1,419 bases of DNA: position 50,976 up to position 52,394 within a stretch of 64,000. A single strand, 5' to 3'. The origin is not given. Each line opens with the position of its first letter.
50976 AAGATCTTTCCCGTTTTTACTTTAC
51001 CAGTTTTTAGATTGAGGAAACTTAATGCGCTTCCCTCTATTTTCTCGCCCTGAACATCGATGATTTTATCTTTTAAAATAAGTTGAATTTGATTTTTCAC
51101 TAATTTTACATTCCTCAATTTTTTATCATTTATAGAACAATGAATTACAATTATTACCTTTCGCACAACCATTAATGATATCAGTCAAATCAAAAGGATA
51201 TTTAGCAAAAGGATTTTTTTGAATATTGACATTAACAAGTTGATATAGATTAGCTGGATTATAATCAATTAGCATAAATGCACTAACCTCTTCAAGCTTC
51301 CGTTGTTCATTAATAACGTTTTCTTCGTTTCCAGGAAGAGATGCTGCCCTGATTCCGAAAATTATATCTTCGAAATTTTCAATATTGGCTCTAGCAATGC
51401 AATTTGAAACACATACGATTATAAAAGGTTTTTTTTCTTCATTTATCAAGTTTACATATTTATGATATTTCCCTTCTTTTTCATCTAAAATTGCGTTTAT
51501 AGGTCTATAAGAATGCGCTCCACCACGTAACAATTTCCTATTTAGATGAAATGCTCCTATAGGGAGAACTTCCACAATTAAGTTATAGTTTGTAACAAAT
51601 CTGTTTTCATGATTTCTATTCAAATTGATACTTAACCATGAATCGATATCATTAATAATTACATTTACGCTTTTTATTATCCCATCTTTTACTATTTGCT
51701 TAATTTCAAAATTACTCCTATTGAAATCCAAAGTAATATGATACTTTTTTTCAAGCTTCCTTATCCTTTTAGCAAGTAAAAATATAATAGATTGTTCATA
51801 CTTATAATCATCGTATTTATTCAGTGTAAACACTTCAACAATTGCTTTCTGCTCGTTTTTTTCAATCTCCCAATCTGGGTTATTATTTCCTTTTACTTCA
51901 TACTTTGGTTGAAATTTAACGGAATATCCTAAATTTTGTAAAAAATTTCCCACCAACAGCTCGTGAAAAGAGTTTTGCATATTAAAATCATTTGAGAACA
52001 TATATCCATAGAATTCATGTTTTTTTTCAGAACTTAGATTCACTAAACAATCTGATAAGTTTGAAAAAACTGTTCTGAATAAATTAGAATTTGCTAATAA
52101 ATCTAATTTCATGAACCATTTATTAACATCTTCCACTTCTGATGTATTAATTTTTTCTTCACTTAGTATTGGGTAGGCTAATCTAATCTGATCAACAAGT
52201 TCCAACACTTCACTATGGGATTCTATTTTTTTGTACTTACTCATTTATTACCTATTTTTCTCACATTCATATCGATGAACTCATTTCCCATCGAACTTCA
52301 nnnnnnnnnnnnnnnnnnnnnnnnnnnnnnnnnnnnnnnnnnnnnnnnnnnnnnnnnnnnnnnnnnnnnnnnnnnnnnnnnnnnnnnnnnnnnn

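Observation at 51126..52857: Bro-N gene plus 372-aa unknown protein wedged in front of purS-purL, bracketed by a 25-bp direct repeat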

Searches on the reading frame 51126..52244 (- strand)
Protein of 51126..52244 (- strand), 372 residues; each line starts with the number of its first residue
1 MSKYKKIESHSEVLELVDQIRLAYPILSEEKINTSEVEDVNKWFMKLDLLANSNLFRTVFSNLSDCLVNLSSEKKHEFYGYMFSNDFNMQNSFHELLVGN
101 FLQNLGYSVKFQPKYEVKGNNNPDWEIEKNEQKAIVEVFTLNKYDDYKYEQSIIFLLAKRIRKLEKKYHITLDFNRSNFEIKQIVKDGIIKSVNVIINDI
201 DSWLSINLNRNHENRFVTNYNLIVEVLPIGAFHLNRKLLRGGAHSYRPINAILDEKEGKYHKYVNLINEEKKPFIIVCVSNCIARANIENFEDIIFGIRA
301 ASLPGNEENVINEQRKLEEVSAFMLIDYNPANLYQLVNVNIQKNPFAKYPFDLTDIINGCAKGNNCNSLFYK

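Call 3: search_protein_families(library=pfam, proteins=[window:51126-52244:-], max_evalue=0.01)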
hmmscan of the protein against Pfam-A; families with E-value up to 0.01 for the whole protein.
window:51126-52244:- (372 aa): 0 families

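Call 6: search_protein_families(library=ncbifam, proteins=[window:51126-52244:-], max_evalue=1)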
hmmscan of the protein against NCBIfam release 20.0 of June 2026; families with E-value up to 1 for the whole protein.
window:51126-52244:- (372 aa): 0 families

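Call 7: search_protein_families(library=padloc, proteins=[window:51126-52244:-], max_evalue=1)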
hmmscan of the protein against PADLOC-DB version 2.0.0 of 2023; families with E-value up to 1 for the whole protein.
window:51126-52244:- (372 aa): 0 families
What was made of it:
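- Checked: The 372-aa ORF is 51126-52244 and has no Pfam, NCBIfam or PADLOC hit (calls 3, 6, 7).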

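Call 8: search_protein_families(library=phrogs, proteins=[window:51126-52244:-], max_evalue=1)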
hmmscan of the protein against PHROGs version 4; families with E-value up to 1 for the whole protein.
window:51126-52244:- (372 aa): 2 families
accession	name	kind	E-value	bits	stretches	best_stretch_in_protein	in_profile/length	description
phrog_2476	-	unknown function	0.081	14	1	250-271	11-33/37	-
phrog_5496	-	unknown function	0.13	13.3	1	124-183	5-63/83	-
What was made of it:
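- Tried and rejected: Pfam, NCBIfam, PADLOC and PHROGs gave nothing significant (calls 3, 6, 7, 8).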

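Call 9: find_homologous_proteins(query=window:51126-52244:-, max_evalue=0.001)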
Query window:51126-52244:- (372 aa): 3 proteins with E <= 0.001 among 2228 candidates.
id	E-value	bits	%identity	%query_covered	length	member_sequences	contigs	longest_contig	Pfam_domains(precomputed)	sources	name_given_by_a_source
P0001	3.6e-243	824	100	100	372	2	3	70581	-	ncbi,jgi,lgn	jgi:hypothetical protein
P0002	5.1e-192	656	80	100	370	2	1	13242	-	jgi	jgi:hypothetical protein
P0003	3.7e-168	577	74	100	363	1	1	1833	-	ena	-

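Call 10: find_encoding_contigs(protein=P0002, flank=10000, max_places=6)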
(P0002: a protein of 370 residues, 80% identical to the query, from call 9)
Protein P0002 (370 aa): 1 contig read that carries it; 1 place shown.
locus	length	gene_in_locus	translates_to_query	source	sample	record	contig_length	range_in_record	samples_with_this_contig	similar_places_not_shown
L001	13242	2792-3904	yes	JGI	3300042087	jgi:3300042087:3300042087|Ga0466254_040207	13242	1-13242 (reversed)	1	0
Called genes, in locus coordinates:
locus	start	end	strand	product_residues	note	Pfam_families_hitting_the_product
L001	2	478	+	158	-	?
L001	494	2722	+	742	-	PF01841:Transglut_core, PF13860:FlgD_ig, PF18962:Por_Secre_tail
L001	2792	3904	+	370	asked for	-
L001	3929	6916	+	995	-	PF02700:PurS (faint), PF18072:FGAR-AT_linker, PF00586:AIRS, PF02769:AIRS_C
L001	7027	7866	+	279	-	PF01965:DJ-1_PfpI (faint), PF13507:GATase_5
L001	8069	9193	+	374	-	PF01637:ATPase_2, PF13173:AAA_14 (faint)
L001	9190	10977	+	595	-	PF00266:Aminotran_5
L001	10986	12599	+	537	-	PF02142:MGS, PF01808:AICARFT_IMPCHas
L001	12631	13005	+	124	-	PF13366:PDDEXK_3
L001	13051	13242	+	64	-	?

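Call 11: find_encoding_contigs(protein=P0003, flank=10000, max_places=6)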
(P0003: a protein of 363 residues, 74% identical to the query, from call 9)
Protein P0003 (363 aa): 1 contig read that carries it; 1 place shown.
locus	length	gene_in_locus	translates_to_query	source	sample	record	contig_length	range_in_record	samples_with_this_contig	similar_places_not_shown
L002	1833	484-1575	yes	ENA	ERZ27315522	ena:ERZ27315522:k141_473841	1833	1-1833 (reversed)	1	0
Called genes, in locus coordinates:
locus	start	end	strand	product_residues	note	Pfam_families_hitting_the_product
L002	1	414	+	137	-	?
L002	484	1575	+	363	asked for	-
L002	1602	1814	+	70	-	-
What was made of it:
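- The segment is absent from some relatives (calls 10, 11).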

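Call 12: find_encoding_contigs(protein=P0001, flank=10000, max_places=6)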
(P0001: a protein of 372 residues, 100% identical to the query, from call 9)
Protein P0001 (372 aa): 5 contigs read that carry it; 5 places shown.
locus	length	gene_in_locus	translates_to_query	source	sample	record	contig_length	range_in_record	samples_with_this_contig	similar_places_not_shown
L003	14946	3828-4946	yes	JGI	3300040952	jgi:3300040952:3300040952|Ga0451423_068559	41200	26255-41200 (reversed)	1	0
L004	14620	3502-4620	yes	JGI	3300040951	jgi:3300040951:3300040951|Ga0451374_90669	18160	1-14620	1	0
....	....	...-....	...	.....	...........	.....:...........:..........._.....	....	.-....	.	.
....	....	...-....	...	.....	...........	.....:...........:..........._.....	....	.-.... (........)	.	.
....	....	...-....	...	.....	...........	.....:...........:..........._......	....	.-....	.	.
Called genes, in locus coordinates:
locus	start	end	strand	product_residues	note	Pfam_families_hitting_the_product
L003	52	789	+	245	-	PF02769:AIRS_C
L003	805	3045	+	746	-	PF01841:Transglut_core, PF13585:CHU_C (faint), PF13860:FlgD_ig, PF18962:Por_Secre_tail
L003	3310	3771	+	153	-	PF02498:Bro-N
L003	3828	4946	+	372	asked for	-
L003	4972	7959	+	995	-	PF02700:PurS (faint), PF18072:FGAR-AT_linker, PF00586:AIRS, PF02769:AIRS_C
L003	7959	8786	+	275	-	PF13507:GATase_5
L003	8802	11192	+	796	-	-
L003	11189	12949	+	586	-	PF00266:Aminotran_5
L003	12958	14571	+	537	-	PF02142:MGS, PF01808:AICARFT_IMPCHas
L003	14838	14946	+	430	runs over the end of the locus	PF01259:SAICAR_synt, PF00731:AIRC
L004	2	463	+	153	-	?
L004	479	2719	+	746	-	PF01841:Transglut_core, PF13585:CHU_C (faint), PF13860:FlgD_ig, PF18962:Por_Secre_tail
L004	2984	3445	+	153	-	PF02498:Bro-N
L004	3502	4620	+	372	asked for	-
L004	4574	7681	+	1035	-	PF02700:PurS (faint), PF18072:FGAR-AT_linker, PF00586:AIRS, PF02769:AIRS_C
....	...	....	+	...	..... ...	-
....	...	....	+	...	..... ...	-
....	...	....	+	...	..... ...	-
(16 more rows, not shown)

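Call 35: search_solved_structures(query=A2, max_evalue=10)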
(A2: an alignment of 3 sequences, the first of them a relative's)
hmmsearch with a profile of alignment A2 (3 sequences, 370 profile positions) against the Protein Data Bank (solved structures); distinct sequences matched with E-value up to 10: 2.
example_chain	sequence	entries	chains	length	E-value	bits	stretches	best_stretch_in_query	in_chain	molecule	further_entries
3nat_A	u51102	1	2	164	0.25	13.3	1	153-203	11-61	Uncharacterized protein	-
8ucf_A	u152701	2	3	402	1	11.3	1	75-180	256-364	ATP dependent DNA ligase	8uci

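Call 36: list_cluster_members(proteins=[P0001, P0028, P0004])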
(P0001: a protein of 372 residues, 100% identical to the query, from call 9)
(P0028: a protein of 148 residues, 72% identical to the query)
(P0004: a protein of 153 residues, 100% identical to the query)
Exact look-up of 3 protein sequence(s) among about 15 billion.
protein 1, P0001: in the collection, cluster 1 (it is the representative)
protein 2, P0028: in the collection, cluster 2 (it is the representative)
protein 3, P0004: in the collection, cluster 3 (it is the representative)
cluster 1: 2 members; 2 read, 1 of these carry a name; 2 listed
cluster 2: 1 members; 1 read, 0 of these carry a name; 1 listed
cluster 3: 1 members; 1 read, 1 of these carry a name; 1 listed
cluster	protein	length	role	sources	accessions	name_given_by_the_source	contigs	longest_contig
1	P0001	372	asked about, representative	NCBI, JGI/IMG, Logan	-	hypothetical protein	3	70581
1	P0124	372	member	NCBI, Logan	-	-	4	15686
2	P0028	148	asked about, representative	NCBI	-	-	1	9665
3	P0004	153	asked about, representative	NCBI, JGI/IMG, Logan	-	hypothetical protein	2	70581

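Call 41: predict_structure(alignment_id=A2)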
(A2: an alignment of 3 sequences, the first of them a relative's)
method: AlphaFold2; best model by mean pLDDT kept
length: 372 residues; sequences in the alignment: 3
mean_pLDDT: 41.8   pTM: 0.30
mean pLDDT of the five models: 41.8, 41.7, 37.0, 34.0, 33.8
residues with pLDDT >= 90: 0; 70-90: 13; 50-70: 60; < 50: 299
segments of 3 or more residues with pLDDT < 50: 1-10, 12-14, 21-56, 58-155, 174-186, 229-234, 243-372
pLDDT, mean of each block of 10 residues (from residue 1): 39 50 45 37 43 48 47 40 31 44 42 31 38 32 31 50 64 46 46 69 74 63 58 49 34 27 30 37 26 25 26 32 43 36 42 43 31 24
secondary structure, 60 per line:
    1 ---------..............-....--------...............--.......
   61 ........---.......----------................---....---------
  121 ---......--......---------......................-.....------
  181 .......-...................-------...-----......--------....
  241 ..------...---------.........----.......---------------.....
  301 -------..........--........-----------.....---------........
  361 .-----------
elements in order: H10-23 H25-28 H37-51 H54-68 H72-78 H89-104 E108-111 E124-129 E132-137 H147-168 E170-174 H181-187 H189-207 E215-217 E223-228 E237-242 H261-269 E274-280 E296-300 H308-317 E320-327 E339-343 H353-361
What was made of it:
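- Tried and rejected: With 3 sequences the model was unusable (pLDDT 41.8, call 41).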

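Call 47: search_protein_representatives(alignment_id=A2)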
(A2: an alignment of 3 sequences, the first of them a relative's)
Query: 3 sequences, 370 profile positions. Proteins with E-value up to 0.001 (for the whole library): 19; up to 1e-10: 7; up to 1e-30: 3. The best 19 are listed.
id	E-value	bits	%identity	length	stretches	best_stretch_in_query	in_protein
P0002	1.0e-234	794.5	-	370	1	1-370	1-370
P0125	7.0e-90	317.9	-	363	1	1-352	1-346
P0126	6.1e-57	209.5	-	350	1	3-349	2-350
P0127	1.8e-29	119.1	-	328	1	8-333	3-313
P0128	1.6e-28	116.0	-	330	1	6-351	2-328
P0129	1.3e-18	83.4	-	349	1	43-343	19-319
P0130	5.4e-12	61.6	-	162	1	233-349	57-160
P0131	3.3e-07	45.8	-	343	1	59-281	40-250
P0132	6.2e-07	45.0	-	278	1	84-297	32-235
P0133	8.2e-07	44.6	-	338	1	63-307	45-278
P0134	1.2e-06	44.0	-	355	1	58-312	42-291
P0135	1.8e-06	43.4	-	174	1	73-209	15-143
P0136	1.0e-05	40.9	-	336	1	86-354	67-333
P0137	1.2e-05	40.7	-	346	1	71-298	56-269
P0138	1.6e-05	40.3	-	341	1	48-313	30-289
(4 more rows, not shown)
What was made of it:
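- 19 representatives in 1.84e9 proteins (call 47).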

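Call 49: search_protein_families(library=pfam, alignment_id=A3, max_evalue=1)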
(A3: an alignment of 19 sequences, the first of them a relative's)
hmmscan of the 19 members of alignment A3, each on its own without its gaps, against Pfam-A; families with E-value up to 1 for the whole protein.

A. member 1, P0001 (372 aa): 1 family
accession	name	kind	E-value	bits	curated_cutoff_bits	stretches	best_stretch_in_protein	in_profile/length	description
PF25110.1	TPR_ESP1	-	0.033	13.7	27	1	37-75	195-233/271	Separase-like, TPR repeats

B. families by the number of members that match (of 19 scanned): 11 families
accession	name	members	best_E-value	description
PF01930.23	Cas_Cas4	1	0.0078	Domain of unknown function DUF83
PF04065.20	Not3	1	0.027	Not1 N-terminal domain, CCR4-Not complex component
PF25110.1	TPR_ESP1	1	0.033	Separase-like, TPR repeats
PF16843.10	Get5_bdg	1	0.052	Binding domain to Get4 on Get5, Golgi to ER traffic protein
PF16565.11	MIT_C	1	0.07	Phospholipase D-like domain at C-terminus of MIT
PF11695.14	DUF3291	1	0.074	Domain of unknown function (DUF3291)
PF17035.10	BET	1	0.12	Bromodomain extra-terminal - transcription regulation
PF08745.17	PIN_5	1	0.16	PINc domain ribonuclease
PF13168.11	Poxvirus_B22R_C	1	0.19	Poxvirus B22R protein C-terminal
PF21733.3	Death_3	1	0.21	Death domain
PF25100.1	DUF7809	1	0.22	Domain of unknown function (DUF7809)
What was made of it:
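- Only 1 of 19 family members has a weak Cas4 hit, E=0.008 (call 49).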

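Call 50: search_solved_structures(query=A3, max_evalue=10, show_alignments=2)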
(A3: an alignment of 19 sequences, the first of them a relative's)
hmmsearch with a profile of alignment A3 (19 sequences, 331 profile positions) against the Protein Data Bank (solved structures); distinct sequences matched with E-value up to 10: 4.
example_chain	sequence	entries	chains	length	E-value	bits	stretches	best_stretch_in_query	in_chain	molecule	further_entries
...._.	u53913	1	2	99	0.19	14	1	103-170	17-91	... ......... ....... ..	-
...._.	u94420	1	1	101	0.62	12.3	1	121-189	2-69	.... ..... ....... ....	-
2dep_A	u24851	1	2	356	1.1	11.4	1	82-122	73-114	Thermostable celloxylanase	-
5k7v_A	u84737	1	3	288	4.5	9.5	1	6-74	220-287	Designed protein HR00C3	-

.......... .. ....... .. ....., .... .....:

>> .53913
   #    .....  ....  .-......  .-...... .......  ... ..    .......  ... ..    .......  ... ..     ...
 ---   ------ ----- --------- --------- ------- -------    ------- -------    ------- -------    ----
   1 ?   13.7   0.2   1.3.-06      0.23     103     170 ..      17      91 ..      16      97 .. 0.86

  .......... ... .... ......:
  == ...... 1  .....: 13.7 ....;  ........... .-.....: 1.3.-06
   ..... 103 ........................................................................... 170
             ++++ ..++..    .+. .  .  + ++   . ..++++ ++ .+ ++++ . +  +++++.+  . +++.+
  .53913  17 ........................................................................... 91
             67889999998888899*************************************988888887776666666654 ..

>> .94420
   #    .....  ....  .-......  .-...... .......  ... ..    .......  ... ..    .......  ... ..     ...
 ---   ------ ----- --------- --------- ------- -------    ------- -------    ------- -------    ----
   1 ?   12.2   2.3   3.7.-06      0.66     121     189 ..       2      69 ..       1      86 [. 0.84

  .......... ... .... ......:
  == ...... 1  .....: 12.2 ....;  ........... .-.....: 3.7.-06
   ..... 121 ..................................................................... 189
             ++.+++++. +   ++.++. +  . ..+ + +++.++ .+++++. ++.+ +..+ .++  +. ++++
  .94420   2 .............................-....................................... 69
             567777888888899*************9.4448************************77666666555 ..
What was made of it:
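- There is no PDB sequence hit (calls 35, 50).
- Tried and rejected: PDB sequence searches with profiles A2 and A3 gave only noise (calls 35, 50).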

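Call 51: find_homologous_proteins(query=A3, max_evalue=0.001)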
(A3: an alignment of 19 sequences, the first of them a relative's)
Query A3 (19 sequences) (372 aa, profile of the alignment): 5 proteins with E <= 0.001 among 6038 candidates.
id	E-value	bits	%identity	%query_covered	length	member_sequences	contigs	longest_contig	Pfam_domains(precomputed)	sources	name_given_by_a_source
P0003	3.1e-103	363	74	100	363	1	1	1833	-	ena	-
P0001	1.2e-98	348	100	100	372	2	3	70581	-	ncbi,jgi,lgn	jgi:hypothetical protein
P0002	6.6e-98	346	80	100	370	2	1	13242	-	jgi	jgi:hypothetical protein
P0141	3.5e-83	298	26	52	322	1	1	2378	-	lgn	-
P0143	1.8e-46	177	23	69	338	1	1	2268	-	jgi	jgi:hypothetical protein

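Call 57: predict_structure(alignment_id=A3)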
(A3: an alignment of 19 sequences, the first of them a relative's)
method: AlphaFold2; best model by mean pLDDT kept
length: 372 residues; sequences in the alignment: 19
mean_pLDDT: 81.2   pTM: 0.83
mean pLDDT of the five models: 81.2, 80.1, 78.7, 78.6, 78.2
residues with pLDDT >= 90: 142; 70-90: 164; 50-70: 28; < 50: 38
segments of 3 or more residues with pLDDT < 50: 1-3, 232-243, 283-288, 300-306, 363-372
pLDDT, mean of each block of 10 residues (from residue 1): 68 92 85 80 80 90 93 88 84 94 94 81 93 95 79 86 80 76 93 95 82 84 80 43 65 90 93 94 52 73 55 92 88 75 95 85 38 27
secondary structure, 60 per line:
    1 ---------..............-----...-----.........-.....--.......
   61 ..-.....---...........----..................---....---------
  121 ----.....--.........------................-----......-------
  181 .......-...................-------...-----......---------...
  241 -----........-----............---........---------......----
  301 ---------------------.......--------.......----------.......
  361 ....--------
elements in order: H10-23 H37-45 H47-51 H54-62 H64-68 H72-82 H87-104 E108-111 E125-129 E132-140 H147-162 E168-173 H181-187 H189-207 E215-217 E223-228 E238-240 H246-253 H259-270 E274-281 H291-296 E322-328 E337-343 H354-364
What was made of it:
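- On PD-(D/E)xK nuclease superfamily (372-aa protein): The AF2 model (pLDDT 81, pTM 0.83) has the right order of elements (call 57).
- AF2 pLDDT 81.2, pTM 0.83 (call 57).
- Tried and rejected: The 19-sequence run was used instead (call 57).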
